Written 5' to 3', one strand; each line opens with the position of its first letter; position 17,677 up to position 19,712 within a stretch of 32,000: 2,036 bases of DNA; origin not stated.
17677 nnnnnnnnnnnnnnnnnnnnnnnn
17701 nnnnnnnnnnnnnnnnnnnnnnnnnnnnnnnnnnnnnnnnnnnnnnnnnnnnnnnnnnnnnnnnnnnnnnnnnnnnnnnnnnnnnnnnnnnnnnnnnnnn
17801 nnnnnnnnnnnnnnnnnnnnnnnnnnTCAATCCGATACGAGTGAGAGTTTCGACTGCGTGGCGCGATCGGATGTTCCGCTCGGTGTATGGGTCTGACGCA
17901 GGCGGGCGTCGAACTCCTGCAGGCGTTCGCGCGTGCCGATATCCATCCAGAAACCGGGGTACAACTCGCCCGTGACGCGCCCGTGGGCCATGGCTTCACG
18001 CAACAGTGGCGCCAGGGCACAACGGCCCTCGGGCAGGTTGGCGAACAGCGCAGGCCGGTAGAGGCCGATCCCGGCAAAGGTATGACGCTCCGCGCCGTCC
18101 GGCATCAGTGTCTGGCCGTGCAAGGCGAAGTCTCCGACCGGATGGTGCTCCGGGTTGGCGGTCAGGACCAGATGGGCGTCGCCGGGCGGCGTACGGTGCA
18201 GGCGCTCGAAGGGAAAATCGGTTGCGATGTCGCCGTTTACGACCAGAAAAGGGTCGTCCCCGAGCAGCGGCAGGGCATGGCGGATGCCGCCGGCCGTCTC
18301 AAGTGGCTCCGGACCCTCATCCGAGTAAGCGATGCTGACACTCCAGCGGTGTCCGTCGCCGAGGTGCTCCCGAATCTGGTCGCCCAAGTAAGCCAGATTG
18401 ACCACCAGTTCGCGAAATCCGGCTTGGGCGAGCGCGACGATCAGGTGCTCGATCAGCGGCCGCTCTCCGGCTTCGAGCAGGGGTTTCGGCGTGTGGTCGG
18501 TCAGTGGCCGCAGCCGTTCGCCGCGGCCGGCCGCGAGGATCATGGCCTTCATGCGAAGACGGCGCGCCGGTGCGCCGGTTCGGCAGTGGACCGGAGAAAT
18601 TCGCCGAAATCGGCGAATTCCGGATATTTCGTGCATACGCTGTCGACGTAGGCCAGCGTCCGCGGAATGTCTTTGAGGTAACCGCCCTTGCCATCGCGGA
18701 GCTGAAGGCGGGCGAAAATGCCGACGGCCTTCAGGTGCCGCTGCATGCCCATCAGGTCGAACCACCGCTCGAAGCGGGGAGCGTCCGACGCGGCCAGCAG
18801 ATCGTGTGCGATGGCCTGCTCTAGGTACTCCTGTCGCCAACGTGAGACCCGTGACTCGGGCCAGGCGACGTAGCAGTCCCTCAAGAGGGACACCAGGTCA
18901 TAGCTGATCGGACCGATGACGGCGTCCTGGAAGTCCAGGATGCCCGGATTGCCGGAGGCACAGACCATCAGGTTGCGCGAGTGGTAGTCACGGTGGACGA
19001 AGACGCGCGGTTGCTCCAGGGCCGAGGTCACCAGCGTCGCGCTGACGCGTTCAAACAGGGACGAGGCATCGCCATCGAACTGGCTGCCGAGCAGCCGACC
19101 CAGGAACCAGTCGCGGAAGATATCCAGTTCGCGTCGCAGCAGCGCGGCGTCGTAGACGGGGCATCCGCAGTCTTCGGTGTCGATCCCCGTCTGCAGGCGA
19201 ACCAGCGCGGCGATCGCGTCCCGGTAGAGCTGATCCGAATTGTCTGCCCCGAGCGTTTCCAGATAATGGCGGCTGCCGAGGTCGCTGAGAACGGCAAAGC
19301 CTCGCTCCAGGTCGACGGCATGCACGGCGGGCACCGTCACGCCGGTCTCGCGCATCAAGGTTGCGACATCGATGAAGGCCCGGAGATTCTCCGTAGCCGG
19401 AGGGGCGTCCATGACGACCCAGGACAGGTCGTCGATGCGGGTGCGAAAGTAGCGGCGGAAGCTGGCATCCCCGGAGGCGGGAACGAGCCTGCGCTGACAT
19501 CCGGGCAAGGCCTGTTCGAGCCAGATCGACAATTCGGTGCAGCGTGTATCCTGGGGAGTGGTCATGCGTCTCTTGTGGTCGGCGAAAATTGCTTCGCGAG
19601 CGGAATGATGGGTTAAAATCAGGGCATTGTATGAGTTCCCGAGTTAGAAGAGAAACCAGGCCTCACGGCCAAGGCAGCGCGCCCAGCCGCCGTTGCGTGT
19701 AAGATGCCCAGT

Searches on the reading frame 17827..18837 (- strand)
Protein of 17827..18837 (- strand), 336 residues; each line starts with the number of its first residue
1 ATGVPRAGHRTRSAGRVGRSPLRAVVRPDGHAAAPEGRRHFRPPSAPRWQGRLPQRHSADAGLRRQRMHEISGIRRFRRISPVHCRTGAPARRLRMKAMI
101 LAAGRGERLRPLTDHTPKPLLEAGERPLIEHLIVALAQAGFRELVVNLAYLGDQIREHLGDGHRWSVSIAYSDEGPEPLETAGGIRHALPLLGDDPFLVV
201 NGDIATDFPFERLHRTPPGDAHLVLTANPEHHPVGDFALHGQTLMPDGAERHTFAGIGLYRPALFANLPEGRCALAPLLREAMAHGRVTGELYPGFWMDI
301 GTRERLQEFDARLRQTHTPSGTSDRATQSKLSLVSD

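Call 28: search_protein_families(library=pfam, proteins=[window:17827-18837:-], max_evalue=0.0001)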
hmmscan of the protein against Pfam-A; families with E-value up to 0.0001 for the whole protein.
window:17827-18837:- (336 aa): 2 families
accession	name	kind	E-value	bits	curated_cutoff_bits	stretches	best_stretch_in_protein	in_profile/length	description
PF00483.29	NTP_transferase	-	4.9e-25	89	21.2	1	97-214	1-121/245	Nucleotidyl transferase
PF12804.13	NTP_transf_3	-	1.3e-12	48.7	27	1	98-205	1-97/160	MobA-like NTP transferase domain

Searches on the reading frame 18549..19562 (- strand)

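Call 28: search_protein_families(library=pfam, proteins=[window:18549-19562:-], max_evalue=0.0001)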
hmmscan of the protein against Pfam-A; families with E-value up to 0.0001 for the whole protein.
window:18549-19562:- (337 aa): 1 family
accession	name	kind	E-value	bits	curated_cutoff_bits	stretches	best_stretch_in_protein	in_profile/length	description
PF01636.29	APH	-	5.5e-35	121.7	23.2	1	27-250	3-229/239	Phosphotransferase enzyme family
